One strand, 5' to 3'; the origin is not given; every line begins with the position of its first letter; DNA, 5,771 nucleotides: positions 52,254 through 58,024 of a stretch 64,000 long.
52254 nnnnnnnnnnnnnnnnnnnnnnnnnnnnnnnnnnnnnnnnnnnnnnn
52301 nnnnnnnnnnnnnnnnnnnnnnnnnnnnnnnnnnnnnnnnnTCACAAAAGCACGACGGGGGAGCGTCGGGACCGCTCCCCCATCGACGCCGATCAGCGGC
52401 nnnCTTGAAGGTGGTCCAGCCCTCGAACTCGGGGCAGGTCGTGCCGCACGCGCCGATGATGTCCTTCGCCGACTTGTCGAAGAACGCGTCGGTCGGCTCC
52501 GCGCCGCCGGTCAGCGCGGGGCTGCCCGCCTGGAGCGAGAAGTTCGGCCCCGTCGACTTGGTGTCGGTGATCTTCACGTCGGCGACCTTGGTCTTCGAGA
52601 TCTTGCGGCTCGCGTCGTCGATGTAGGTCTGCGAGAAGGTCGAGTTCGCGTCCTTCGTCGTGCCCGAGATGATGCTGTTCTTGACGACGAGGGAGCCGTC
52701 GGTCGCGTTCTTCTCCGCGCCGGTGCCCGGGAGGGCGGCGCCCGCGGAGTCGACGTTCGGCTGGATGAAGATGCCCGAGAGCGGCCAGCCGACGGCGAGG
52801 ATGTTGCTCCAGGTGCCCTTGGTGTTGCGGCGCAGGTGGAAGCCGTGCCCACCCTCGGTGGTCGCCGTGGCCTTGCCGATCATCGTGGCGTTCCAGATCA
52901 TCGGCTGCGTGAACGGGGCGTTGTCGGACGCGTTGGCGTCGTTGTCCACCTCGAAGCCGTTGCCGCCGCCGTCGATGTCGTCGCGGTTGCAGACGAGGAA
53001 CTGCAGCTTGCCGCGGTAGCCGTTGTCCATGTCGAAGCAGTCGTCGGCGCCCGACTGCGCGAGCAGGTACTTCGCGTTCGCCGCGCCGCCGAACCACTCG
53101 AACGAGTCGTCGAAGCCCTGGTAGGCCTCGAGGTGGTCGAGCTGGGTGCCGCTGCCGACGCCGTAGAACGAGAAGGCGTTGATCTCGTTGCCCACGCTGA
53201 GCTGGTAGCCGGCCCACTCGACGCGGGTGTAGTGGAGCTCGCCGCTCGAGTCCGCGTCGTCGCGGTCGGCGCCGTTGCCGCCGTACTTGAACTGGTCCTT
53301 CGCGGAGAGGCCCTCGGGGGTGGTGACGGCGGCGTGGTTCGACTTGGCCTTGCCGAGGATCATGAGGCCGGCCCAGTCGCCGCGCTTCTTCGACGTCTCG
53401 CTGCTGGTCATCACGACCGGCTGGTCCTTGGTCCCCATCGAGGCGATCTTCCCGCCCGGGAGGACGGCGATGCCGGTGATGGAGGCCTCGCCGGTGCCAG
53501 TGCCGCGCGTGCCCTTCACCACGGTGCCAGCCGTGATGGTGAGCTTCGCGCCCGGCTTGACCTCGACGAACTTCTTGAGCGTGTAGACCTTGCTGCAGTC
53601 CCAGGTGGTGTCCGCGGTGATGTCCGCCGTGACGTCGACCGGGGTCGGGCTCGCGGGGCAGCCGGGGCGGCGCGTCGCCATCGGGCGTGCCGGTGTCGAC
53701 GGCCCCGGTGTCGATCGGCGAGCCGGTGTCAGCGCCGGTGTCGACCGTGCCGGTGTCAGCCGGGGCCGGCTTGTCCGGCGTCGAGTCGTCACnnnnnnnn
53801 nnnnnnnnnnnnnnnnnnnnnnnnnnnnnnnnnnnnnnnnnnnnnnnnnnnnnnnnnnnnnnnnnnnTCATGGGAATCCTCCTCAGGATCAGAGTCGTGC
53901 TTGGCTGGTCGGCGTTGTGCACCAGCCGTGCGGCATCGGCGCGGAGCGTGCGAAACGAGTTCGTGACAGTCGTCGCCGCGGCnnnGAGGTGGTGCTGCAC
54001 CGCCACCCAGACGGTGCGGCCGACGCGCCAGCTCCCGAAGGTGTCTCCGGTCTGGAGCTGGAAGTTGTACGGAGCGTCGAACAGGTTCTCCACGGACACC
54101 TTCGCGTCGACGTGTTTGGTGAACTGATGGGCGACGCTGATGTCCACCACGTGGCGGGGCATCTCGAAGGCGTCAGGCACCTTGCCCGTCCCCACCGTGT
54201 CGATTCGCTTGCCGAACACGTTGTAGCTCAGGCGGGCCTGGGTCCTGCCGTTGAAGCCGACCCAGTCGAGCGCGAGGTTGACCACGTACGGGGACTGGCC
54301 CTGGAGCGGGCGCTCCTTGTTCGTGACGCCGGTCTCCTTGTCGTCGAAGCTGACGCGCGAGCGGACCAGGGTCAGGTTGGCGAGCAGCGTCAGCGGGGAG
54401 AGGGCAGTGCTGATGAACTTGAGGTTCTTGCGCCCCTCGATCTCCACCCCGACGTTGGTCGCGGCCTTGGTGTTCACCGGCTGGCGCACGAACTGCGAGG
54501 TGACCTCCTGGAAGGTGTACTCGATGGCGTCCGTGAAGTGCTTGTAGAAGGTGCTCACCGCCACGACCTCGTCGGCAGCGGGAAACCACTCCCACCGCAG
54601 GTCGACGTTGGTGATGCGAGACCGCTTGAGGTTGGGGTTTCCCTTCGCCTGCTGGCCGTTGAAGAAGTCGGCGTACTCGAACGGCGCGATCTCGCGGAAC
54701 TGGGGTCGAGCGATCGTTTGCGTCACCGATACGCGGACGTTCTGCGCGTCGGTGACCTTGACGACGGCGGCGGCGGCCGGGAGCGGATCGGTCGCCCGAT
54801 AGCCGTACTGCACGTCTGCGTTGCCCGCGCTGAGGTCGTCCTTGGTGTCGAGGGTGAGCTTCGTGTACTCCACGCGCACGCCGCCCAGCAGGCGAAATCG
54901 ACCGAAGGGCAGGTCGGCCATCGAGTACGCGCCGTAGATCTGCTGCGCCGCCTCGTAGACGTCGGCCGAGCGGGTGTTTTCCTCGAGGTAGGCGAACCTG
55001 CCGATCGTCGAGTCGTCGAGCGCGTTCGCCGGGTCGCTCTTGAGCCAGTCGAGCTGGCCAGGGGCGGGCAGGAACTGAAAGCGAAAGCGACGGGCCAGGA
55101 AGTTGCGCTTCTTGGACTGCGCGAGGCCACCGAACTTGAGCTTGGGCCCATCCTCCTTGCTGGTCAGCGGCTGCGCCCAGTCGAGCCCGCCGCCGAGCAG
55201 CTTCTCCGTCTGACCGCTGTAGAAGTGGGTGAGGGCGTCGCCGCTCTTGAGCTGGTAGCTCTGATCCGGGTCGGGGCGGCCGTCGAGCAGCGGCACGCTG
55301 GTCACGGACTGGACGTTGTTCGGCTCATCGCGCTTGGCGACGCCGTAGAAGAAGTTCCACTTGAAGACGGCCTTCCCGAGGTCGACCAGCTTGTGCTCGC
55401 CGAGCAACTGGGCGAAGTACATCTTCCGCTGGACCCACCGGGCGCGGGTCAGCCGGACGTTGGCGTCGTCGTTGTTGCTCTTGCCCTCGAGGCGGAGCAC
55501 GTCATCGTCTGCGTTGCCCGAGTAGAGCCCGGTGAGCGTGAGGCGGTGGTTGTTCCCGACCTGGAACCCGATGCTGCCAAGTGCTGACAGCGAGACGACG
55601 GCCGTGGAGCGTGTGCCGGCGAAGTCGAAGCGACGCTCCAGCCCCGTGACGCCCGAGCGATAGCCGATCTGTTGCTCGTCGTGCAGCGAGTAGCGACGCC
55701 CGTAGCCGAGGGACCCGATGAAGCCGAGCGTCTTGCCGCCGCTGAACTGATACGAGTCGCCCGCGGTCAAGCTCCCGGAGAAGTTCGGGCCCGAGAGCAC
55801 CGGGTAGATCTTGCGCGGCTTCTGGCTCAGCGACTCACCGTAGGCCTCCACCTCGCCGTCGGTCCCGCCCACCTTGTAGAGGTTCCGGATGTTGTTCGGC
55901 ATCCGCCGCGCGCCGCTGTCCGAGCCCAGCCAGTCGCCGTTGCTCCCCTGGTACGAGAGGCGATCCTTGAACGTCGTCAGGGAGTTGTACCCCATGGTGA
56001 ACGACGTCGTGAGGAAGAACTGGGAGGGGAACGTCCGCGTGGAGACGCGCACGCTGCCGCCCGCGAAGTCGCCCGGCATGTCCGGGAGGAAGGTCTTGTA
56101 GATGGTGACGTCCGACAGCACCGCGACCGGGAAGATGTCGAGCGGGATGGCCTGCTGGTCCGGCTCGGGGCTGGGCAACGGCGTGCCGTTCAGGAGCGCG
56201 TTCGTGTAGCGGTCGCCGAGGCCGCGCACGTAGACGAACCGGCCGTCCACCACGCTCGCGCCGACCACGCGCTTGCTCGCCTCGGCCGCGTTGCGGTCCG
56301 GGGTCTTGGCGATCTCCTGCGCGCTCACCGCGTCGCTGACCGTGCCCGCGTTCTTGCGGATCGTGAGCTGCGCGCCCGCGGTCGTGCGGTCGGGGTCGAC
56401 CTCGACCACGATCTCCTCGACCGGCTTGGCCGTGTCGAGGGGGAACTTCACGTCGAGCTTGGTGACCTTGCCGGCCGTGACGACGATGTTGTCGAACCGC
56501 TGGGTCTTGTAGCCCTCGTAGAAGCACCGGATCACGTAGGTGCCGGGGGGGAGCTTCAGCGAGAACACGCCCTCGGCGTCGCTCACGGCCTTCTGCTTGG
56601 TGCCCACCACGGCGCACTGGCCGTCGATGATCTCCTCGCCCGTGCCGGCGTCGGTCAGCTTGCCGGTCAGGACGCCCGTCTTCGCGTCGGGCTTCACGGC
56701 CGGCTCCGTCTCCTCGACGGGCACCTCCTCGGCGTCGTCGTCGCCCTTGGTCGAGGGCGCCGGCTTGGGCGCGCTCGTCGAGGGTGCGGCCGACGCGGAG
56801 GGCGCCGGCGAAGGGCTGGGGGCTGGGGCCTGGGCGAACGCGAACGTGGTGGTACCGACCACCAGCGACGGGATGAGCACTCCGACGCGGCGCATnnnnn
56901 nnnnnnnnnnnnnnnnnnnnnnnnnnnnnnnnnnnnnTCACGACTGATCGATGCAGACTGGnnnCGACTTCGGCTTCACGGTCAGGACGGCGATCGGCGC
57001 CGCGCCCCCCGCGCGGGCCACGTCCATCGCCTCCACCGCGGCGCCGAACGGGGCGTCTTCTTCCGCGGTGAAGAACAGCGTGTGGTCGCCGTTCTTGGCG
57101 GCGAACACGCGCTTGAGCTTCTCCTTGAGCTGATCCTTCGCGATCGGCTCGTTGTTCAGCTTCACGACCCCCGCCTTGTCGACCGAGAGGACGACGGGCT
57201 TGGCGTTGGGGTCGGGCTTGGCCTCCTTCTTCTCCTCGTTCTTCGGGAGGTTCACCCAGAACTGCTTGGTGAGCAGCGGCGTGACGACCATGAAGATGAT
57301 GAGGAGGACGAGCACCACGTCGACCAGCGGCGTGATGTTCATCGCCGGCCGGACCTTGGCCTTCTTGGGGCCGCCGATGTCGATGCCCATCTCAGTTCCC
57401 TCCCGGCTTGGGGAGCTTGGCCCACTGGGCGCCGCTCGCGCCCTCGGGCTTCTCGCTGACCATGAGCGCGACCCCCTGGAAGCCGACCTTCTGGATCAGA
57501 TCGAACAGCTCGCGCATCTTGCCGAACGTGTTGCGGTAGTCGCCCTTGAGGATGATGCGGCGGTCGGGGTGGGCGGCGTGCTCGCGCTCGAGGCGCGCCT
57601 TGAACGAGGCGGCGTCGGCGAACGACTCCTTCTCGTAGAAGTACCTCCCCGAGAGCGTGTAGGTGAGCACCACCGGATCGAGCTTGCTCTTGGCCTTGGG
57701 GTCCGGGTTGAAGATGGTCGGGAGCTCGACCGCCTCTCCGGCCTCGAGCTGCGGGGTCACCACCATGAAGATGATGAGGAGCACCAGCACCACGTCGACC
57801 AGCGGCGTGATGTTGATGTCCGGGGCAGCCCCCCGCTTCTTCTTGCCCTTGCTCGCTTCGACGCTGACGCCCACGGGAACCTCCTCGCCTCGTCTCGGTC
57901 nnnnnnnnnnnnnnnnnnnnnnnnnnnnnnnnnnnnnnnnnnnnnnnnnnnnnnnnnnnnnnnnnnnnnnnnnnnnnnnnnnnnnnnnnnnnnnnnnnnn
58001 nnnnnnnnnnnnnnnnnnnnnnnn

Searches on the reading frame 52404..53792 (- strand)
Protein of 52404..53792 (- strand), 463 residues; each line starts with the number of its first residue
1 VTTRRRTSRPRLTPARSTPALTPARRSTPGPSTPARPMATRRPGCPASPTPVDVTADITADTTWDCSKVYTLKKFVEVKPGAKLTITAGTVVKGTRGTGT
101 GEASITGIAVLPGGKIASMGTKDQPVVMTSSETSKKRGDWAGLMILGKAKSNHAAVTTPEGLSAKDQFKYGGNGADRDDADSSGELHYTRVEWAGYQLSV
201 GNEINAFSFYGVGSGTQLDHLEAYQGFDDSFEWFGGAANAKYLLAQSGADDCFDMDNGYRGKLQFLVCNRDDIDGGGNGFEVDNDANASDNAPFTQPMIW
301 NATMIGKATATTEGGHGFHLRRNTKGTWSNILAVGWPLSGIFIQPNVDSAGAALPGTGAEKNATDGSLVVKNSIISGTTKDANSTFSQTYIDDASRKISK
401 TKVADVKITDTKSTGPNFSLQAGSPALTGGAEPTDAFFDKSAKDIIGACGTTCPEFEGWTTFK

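Call 4: search_protein_families(library=pfam, proteins=[window:52404-53792:-], max_evalue=0.1)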
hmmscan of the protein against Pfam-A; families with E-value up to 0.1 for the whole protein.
window:52404-53792:- (463 aa): 0 families

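Call 5: search_protein_families(library=ncbifam, proteins=[window:52404-53792:-], max_evalue=0.1)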
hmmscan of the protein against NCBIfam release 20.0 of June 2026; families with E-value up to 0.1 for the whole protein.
window:52404-53792:- (463 aa): 0 families

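Call 11: find_homologous_proteins(query=window:52404-53660:-, max_evalue=0.00001)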
Query window:52404-53660:- (419 aa): 634 proteins with E <= 0.00001 among 8000 candidates; the best 120 are listed.
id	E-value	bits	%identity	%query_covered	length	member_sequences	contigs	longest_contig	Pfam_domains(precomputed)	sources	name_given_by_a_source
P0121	7.5e-276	933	98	100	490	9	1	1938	PF28492.1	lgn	-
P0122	2.1e-252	856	89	100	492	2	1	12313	PF28492.1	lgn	-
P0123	3.1e-249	845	88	100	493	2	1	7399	PF28492.1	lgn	-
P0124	8.2e-198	676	70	100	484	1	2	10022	PF28492.1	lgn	-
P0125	4.5e-195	667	69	100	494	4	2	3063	PF28492.1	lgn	-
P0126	1.9e-182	625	64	100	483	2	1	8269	PF28492.1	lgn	-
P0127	3.7e-177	608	67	100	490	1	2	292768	PF28492.1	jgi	jgi:hypothetical protein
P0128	6.5e-163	561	61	100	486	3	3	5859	PF28492.1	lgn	-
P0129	5.8e-161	555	59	100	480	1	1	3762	PF28492.1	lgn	-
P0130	3.9e-156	539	58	100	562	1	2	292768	PF28492.1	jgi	jgi:hypothetical protein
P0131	5.4e-136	472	58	95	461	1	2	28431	PF28492.1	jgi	-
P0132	1.5e-135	471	57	99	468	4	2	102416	PF28492.1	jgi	jgi:hypothetical protein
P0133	1.6e-135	471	56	94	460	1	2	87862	PF28492.1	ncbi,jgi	jgi:hypothetical protein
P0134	1.7e-135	471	57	99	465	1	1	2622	PF28492.1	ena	-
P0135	8.6e-135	468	56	99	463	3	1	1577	PF28492.1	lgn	-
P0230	7.3e-55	205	36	100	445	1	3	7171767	PF28492.1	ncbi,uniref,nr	ncbi:T9SS C-terminal target domain-containing protein [Dyadobacter chenwenxiniae]|uniref:T9SS C-term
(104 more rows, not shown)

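Call 18: find_encoding_contigs(protein=P0122, flank=8000, max_places=3)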
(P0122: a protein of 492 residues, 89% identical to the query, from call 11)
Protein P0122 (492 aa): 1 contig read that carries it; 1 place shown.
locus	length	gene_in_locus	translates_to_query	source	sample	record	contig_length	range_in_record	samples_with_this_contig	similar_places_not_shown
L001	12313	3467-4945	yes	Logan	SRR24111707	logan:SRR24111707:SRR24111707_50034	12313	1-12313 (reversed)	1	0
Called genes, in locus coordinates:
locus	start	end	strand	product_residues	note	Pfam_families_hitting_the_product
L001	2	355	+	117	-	?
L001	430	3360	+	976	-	PF13620:CarboxypepD_reg, PF13715:CarbopepD_reg_2, PF07715:Plug, PF00593:TonB_dep_Rec_b-barrel, PF14905:OMP_b-brl_3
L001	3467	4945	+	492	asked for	PF28492:Beta_helix_4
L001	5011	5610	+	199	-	-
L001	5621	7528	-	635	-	-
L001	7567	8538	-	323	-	PF02668:TauD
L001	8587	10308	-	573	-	PF00142:Fer4_NifH (faint), PF00448:SRP54 (faint), PF00931:NB-ARC (faint), PF01656:CbiA, PF02374:ArsA_ATPase, PF13614:AAA_31, PF01656:CbiA, PF02374:ArsA_ATPase, +10 more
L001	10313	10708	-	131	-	PF06953:ArsD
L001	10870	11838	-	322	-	-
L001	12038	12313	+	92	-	?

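Call 19: find_encoding_contigs(protein=P0127, flank=8000, max_places=3)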
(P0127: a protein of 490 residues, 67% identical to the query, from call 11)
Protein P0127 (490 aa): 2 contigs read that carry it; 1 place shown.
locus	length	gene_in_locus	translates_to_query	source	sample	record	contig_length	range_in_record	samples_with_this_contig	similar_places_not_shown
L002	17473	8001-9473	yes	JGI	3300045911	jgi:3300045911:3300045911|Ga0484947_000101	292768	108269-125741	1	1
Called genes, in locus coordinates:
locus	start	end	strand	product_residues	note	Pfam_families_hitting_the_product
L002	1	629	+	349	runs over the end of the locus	PF00528:BPD_transp_1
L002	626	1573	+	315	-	PF00528:BPD_transp_1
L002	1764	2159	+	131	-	-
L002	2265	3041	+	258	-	-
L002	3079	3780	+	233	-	PF01618:MotA_ExbB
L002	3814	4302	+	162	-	PF02472:ExbD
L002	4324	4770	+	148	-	PF02472:ExbD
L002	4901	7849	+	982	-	PF13620:CarboxypepD_reg, PF13715:CarbopepD_reg_2, PF07715:Plug, PF00593:TonB_dep_Rec_b-barrel, PF14905:OMP_b-brl_3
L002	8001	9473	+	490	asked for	PF28492:Beta_helix_4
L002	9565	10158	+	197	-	-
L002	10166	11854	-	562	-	PF28492:Beta_helix_4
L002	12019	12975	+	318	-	-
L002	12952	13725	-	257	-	PF12697:Abhydrolase_6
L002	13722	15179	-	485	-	PF13384:HTH_23 (faint), PF13487:HD_5, PF01966:HD, PF00196:GerE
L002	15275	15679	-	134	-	PF01451:LMWPc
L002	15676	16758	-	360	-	PF01758:SBF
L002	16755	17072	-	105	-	PF01022:HTH_5, PF12840:HTH_20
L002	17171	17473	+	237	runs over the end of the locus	PF02525:Flavodoxin_2 (weak), PF03358:FMN_red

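Call 26: find_encoding_contigs(protein=P0230, flank=7000, max_places=2)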
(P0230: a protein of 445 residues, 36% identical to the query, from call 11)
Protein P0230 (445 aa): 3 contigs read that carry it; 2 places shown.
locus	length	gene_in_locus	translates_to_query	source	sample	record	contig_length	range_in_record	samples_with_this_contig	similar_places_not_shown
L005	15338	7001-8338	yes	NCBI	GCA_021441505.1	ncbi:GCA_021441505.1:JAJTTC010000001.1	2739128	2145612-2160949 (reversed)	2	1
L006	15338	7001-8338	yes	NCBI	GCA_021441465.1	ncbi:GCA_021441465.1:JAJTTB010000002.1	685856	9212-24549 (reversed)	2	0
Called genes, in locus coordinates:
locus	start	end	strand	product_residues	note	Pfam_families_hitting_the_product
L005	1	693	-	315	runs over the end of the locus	PF00389:2-Hacid_dh, PF02826:2-Hacid_dh_C, PF00670:AdoHcyase_NAD (weak)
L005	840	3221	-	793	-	PF01433:Peptidase_M1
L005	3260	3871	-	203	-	PF13795:HupE_UreJ_2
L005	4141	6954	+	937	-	PF13620:CarboxypepD_reg, PF13715:CarbopepD_reg_2, PF07715:Plug, PF00593:TonB_dep_Rec_b-barrel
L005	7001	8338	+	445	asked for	PF28492:Beta_helix_4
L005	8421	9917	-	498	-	PF00246:Peptidase_M14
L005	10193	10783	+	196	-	PF00117:GATase, PF01174:SNO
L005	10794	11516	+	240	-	PF00977:His_biosynth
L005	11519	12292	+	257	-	PF00977:His_biosynth, PF03060:NMO (faint)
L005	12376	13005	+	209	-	PF01502:PRA-CH, PF01503:PRA-PH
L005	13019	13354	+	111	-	PF04020:Phage_holin_4_2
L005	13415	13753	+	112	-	PF07332:Phage_holin_3_6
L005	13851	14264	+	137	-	-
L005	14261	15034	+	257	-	PF01884:PcrB, PF00977:His_biosynth, PF01207:Dus (weak)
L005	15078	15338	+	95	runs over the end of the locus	-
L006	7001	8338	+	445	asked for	PF28492:Beta_helix_4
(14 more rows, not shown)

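Call 70: search_protein_families(library=pfam, proteins=[L002:626-1573:+, L002:1764-2159:+], max_evalue=0.001)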
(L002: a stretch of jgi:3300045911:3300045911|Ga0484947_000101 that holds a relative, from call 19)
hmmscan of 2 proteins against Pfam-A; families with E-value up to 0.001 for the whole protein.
L002:626-1573:+ (315 aa): 1 family
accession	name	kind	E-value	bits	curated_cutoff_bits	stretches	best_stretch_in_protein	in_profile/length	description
PF00528.27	BPD_transp_1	-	1.7e-17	64.2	26.4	1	94-301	1-173/184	Binding-protein-dependent transport system inner membrane component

L002:1764-2159:+ (131 aa): 0 families

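Call 75: find_encoding_contigs(protein=P0121, flank=2000, max_places=3)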
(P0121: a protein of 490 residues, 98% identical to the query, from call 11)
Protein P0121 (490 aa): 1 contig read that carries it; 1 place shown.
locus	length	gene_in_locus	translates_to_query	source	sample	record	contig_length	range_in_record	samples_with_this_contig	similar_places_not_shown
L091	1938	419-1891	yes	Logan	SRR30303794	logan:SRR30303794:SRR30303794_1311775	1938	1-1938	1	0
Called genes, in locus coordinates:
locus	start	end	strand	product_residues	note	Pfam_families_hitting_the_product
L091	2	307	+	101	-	?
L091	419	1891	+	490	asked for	PF28492:Beta_helix_4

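Call 89: predict_structure(alignment_id=A3)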
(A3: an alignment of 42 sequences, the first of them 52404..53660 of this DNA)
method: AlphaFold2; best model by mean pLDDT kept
length: 419 residues; sequences in the alignment: 42
mean_pLDDT: 94.4   pTM: 0.94
mean pLDDT of the five models: 94.4, 94.3, 94.2, 94.2, 93.9
residues with pLDDT >= 90: 358; 70-90: 58; 50-70: 3; < 50: 0
segments of 3 or more residues with pLDDT < 50: none
pLDDT, mean of each block of 10 residues (from residue 1): 94 98 97 98 98 79 96 98 97 95 95 85 88 93 98 88 97 98 95 98 94 98 87 92 93 98 83 97 98 96 96 98 98 96 98 97 90 93 94 95 96 89
secondary structure, 60 per line:
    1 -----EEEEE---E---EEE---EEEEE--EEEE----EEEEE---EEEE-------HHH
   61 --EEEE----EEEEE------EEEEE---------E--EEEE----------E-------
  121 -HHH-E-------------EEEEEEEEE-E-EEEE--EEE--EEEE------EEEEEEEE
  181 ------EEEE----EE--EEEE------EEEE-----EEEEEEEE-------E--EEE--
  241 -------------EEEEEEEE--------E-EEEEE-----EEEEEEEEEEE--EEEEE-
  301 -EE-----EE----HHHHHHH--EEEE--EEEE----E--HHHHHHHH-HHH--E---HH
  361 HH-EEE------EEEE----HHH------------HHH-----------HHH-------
elements in order: E6-10 E18-20 E24-28 E31-34 E39-43 E47-50 E63-66 E71-75 E82-86 E99-102 E140-148 E152-155 E158-160 E163-166 E173-180 E187-190 E199-202 E209-212 E218-225 E236-238 E254-261 E272-276 E282-292 E295-299 H315-321 E324-327 E330-333 H341-348 H359-362 E364-366 E373-376

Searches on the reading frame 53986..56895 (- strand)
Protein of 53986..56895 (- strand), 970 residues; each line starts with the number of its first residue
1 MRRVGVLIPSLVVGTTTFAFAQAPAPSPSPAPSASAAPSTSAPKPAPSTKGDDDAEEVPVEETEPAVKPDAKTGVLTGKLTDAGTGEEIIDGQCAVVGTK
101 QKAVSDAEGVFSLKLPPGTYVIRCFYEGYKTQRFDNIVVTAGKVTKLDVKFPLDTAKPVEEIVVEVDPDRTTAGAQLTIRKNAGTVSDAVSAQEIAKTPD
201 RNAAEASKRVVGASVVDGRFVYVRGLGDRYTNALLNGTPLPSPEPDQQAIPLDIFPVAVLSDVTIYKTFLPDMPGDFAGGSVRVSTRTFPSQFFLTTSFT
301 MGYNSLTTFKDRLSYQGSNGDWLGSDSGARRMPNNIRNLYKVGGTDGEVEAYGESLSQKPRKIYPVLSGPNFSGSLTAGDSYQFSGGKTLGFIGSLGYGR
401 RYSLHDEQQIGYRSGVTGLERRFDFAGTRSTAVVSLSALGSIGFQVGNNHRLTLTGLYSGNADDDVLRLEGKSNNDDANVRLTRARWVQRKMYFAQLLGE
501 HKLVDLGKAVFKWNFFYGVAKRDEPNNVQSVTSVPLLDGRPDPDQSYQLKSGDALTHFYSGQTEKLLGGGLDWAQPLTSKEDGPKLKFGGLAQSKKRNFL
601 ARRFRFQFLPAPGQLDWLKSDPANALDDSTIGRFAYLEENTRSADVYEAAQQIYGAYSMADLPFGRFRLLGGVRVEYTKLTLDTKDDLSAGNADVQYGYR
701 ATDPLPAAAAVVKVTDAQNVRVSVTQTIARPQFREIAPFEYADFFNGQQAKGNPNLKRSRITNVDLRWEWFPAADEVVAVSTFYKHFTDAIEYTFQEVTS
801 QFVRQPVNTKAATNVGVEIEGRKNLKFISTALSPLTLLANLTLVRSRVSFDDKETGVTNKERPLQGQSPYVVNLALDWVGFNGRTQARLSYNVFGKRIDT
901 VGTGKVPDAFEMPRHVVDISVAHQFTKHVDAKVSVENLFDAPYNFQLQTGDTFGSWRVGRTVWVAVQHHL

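Call 4: search_protein_families(library=pfam, proteins=[window:53986-56895:-], max_evalue=0.1)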
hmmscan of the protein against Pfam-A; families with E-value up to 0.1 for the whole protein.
window:53986-56895:- (970 aa): 5 families
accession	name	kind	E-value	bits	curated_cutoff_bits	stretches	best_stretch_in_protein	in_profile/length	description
PF14905.12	OMP_b-brl_3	-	3.3e-22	79.5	27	1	639-948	100-383/408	Outer membrane protein beta-barrel family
PF13620.12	CarboxypepD_reg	-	1.1e-11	45.4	32.3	1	76-150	2-80/82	Carboxypeptidase regulatory-like domain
PF13715.12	CarbopepD_reg_2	-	7.4e-10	39.2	32.2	1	76-164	1-88/88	CarboxypepD_reg-like domain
PF07715.20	Plug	-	1.6e-08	35.5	23.9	1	183-267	6-92/107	TonB-dependent Receptor Plug Domain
PF08308.17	PEGA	-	0.011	16.1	20.8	1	114-152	30-68/71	PEGA domain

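Call 5: search_protein_families(library=ncbifam, proteins=[window:53986-56895:-], max_evalue=0.1)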
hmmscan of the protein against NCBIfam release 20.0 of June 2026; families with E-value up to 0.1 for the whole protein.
window:53986-56895:- (970 aa): 10 families
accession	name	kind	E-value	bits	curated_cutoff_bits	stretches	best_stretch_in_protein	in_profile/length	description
TIGR01782.1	TonB-Xanth-Caul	subfamily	2.4e-77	261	310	2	619-967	489-865/868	TonB-dependent receptor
TIGR01783.1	TonB-siderophor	subfamily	2.2e-12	46.4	223.5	1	684-966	392-645/649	TonB-dependent siderophore receptor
TIGR01785.1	TonB-hemin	subfamily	3.3e-10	39.1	316.85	1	644-966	357-673/677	TonB-dependent heme/hemoglobin receptor family protein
NF010010.0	PRK13483.1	equivalog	1e-08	33.7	927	1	706-967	406-657/660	ligand-gated channel protein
TIGR01786.1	TonB-hemlactrns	subfamily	1.4e-07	30.3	323.75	1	651-943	390-686/719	TonB-dependent hemoglobin/transferrin/lactoferrin family receptor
NF052345.1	S_layer_anammox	exception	4.2e-07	27.7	1400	1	12-196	1272-1434/1596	Kustd1514 family S-layer glycoprotein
TIGR04056.1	OMP_RagA_SusC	subfamily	1.7e-06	26.7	368.25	1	76-205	3-116/981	SusC/RagA family TonB-linked outer membrane protein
NF010048.1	PRK13524.1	subfamily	0.0058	15.1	493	1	750-943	523-711/744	FepA family TonB-dependent siderophore receptor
NF010038.0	PRK13513.1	equivalog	0.0061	15.1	942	0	171-238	41-110/659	ligand-gated channel protein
NF007926.1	PRK10641.1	equivalog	0.048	12.2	836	1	844-944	498-597/617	TonB-dependent vitamin B12 receptor BtuB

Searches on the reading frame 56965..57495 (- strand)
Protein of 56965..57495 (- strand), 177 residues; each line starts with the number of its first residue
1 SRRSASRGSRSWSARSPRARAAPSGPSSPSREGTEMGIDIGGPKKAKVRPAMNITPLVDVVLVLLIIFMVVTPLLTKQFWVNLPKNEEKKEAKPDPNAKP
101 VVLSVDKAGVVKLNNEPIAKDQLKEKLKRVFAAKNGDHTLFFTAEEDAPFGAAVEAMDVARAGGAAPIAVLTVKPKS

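Call 8: search_protein_families(library=pfam, proteins=[window:56965-57495:-], max_evalue=0.01)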
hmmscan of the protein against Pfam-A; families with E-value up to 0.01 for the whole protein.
window:56965-57495:- (177 aa): 1 family
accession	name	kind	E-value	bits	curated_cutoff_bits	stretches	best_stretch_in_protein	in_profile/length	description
PF02472.21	ExbD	-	7.2e-21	75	25.4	1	49-172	5-125/128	Biopolymer transport protein ExbD/TolR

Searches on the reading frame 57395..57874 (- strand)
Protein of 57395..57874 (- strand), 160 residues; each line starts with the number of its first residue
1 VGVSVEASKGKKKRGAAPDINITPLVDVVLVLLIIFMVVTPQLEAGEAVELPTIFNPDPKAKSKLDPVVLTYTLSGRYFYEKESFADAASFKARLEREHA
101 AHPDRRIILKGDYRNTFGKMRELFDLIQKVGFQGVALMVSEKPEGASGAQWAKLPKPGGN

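Call 60: search_protein_families(library=pfam, proteins=[window:57395-57874:-], max_evalue=0.01)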
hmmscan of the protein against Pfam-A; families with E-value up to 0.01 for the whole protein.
window:57395-57874:- (160 aa): 1 family
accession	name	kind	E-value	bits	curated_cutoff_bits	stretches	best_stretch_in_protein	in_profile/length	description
PF02472.21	ExbD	-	2.3e-19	70.2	25.4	1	17-140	5-126/128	Biopolymer transport protein ExbD/TolR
